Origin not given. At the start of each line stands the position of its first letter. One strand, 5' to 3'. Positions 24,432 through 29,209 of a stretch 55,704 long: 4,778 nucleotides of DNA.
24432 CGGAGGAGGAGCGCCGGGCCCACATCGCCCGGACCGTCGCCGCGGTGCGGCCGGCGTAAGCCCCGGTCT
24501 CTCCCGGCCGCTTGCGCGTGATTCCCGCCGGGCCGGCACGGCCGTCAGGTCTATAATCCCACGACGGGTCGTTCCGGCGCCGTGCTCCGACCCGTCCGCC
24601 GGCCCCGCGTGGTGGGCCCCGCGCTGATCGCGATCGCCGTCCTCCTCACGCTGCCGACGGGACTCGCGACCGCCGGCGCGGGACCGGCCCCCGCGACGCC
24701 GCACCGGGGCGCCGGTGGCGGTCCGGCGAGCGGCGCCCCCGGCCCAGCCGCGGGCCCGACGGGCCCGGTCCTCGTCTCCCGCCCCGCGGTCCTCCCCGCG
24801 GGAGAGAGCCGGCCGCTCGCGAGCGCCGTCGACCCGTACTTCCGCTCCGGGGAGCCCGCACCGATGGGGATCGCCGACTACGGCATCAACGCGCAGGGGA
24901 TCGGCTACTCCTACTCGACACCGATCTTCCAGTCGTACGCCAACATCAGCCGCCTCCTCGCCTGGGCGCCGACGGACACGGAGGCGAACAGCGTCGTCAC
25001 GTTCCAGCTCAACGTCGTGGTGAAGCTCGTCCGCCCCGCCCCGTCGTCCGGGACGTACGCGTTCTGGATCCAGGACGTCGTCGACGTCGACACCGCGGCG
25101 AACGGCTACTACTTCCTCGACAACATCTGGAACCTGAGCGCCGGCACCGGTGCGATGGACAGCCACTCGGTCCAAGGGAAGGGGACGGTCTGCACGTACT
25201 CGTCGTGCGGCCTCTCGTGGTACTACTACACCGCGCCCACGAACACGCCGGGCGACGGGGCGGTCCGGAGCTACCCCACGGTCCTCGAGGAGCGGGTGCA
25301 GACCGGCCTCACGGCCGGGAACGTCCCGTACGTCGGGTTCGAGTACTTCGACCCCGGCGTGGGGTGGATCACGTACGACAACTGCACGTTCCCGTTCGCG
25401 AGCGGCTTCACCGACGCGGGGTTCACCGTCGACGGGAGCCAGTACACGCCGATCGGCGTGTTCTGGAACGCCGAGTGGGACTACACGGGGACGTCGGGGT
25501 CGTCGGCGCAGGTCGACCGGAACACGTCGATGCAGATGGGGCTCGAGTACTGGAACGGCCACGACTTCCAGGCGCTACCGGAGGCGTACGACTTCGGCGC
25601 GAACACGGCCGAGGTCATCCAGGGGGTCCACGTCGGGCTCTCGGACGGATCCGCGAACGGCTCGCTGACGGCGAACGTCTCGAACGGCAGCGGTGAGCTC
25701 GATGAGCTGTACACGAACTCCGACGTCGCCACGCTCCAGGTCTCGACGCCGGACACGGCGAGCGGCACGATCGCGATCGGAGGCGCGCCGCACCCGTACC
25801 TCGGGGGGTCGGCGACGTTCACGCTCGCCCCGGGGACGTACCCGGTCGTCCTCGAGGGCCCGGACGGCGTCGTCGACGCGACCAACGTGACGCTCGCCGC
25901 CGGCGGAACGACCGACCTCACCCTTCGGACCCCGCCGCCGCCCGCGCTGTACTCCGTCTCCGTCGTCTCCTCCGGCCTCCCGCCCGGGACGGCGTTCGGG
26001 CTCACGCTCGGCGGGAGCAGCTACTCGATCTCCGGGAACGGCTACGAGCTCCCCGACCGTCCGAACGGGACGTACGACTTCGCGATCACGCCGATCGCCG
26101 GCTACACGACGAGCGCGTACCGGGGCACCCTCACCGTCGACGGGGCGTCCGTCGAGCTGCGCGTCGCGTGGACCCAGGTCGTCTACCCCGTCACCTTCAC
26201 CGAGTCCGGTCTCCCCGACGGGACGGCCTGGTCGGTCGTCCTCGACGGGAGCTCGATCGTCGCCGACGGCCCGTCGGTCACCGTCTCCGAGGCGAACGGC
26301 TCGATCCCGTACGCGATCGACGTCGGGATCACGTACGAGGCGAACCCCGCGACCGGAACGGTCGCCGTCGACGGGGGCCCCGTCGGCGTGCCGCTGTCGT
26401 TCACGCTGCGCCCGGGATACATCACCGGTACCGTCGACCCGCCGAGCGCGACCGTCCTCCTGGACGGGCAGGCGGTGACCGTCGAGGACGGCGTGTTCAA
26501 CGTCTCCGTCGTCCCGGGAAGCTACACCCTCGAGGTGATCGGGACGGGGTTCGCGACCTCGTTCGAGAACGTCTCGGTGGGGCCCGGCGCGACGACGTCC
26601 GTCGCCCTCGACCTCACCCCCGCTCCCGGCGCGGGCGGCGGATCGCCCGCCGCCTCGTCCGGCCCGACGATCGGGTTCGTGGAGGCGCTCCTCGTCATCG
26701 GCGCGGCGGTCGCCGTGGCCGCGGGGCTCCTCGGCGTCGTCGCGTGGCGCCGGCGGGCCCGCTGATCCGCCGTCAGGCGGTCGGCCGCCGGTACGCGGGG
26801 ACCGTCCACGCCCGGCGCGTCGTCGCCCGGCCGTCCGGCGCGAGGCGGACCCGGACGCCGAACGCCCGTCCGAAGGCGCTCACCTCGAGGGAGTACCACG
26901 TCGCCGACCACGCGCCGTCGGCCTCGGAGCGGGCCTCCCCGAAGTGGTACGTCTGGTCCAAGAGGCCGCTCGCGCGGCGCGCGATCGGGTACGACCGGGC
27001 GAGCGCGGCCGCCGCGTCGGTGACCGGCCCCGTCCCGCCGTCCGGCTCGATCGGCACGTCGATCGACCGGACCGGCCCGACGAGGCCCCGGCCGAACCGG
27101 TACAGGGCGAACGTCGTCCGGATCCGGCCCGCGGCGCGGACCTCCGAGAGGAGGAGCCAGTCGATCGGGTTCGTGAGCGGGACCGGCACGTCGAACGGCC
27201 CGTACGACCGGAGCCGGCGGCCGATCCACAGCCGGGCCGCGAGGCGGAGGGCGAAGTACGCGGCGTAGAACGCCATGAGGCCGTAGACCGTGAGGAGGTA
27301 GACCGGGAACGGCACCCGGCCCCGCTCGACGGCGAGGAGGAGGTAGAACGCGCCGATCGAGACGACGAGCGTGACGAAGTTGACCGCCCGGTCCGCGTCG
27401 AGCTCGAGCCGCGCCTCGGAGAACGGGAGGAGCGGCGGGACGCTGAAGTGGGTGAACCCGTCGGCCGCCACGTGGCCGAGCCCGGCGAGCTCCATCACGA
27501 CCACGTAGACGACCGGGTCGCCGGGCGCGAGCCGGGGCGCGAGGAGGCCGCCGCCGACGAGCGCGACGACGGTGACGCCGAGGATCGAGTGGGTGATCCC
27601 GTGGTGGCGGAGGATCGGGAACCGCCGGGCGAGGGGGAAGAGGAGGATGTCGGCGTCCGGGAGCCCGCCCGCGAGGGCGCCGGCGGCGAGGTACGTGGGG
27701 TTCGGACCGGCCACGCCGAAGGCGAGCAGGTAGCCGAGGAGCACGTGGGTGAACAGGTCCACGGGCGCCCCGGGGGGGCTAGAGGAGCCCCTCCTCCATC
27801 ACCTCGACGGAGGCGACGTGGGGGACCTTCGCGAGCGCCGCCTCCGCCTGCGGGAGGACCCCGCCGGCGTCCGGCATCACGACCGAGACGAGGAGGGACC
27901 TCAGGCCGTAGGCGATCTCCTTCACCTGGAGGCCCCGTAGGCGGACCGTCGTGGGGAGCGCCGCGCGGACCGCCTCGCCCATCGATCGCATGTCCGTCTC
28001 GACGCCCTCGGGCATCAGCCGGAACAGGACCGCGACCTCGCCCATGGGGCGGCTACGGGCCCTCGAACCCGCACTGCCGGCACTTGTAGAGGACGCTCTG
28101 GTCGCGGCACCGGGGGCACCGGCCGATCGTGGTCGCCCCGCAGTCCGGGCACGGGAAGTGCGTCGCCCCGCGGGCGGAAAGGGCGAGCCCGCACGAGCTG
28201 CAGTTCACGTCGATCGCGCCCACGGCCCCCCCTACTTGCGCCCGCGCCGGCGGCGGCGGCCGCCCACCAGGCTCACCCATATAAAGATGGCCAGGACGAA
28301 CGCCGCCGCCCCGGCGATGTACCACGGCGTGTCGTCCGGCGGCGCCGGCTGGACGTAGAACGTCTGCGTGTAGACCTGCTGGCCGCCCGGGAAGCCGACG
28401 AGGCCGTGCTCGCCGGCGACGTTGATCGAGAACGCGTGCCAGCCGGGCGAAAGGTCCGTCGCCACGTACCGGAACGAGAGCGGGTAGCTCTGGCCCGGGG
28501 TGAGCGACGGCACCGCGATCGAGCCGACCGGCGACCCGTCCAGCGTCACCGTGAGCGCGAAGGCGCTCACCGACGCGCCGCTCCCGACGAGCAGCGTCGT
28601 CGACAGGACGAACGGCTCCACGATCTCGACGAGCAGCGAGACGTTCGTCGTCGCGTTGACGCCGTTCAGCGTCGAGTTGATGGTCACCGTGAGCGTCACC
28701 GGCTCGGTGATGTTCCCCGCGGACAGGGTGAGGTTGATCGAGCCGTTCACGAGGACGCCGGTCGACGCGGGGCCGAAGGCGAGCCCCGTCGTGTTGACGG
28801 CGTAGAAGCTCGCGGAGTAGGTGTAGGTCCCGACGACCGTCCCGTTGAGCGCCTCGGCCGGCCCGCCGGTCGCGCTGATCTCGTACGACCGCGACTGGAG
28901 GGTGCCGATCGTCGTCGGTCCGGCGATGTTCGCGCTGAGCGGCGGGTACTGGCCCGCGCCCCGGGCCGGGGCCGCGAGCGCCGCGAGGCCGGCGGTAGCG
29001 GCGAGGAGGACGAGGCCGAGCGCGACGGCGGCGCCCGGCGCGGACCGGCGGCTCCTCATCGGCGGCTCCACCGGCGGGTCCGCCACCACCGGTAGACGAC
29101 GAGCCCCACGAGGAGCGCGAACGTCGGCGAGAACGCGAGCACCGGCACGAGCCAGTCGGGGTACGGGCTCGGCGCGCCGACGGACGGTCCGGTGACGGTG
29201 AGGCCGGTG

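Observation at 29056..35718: Giant 2,220-aa AglB: STT3 catalytic core fused to a roughly 1,300-aa sequon-dense beta-sandwich array with a second, C-terminal membrane anchor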

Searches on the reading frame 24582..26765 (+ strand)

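Call 24: search_protein_families(library=pfam, proteins=[window:24582-26765:+], max_evalue=0.01)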
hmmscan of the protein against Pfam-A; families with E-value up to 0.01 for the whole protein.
window:24582-26765:+ (727 aa): 3 families
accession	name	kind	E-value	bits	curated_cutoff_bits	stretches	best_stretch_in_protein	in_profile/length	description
PF05317.16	Thermopsin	-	1.5e-63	215.1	25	1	88-349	9-256/256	Thermopsin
PF08308.17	PEGA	-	4.4e-05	23.7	20.8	1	619-680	9-69/71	PEGA domain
PF14686.12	fn3_3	-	0.0071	16.5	24.4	0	642-673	41-74/75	Polysaccharide lyase family 4, domain II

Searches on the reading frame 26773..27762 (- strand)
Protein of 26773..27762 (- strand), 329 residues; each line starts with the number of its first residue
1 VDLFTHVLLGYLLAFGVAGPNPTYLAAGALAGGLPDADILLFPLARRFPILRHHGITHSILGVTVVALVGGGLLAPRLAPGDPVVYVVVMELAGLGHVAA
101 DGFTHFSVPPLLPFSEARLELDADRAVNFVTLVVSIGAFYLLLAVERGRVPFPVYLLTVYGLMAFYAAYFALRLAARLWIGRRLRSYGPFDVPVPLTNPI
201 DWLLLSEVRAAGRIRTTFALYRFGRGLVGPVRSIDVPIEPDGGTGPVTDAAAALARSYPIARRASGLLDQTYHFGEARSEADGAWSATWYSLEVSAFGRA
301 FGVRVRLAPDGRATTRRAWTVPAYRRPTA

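Call 24: search_protein_families(library=pfam, proteins=[window:26773-27762:-], max_evalue=0.01)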
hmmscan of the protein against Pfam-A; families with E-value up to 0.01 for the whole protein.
window:26773-27762:- (329 aa): 1 family
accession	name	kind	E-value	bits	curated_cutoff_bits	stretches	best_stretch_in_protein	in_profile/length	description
PF04307.19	YdjM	-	4.1e-21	75.7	29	1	1-167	1-172/176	YdjM inner membrane protein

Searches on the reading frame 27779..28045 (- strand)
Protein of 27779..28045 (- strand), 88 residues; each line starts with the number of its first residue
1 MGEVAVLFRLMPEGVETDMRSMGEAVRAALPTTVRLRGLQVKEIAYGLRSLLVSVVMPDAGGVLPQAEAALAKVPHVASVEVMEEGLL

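Call 24: search_protein_families(library=pfam, proteins=[window:27779-28045:-], max_evalue=0.01)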
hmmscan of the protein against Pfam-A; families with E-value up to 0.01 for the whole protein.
window:27779-28045:- (88 aa): 1 family
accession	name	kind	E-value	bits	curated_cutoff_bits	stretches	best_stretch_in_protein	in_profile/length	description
PF00736.24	EF1_GNE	-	7.7e-15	55.2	20.8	1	6-84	2-84/88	EF-1 guanine nucleotide exchange domain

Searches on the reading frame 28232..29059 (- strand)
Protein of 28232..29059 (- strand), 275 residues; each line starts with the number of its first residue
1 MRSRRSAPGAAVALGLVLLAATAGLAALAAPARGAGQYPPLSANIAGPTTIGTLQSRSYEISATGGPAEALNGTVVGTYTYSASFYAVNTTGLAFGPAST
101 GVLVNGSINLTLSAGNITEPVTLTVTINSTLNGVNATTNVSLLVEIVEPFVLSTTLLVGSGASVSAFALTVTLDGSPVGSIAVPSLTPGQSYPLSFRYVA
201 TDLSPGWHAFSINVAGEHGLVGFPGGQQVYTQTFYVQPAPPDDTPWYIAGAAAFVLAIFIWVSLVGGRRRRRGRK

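Call 24: search_protein_families(library=pfam, proteins=[window:28232-29059:-], max_evalue=0.01)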
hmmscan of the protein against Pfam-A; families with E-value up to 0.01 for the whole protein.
window:28232-29059:- (275 aa): 1 family
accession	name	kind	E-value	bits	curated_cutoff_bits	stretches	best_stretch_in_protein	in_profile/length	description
PF07705.17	CARDB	-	0.00042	20.9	22.7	1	163-210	34-79/101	CARDB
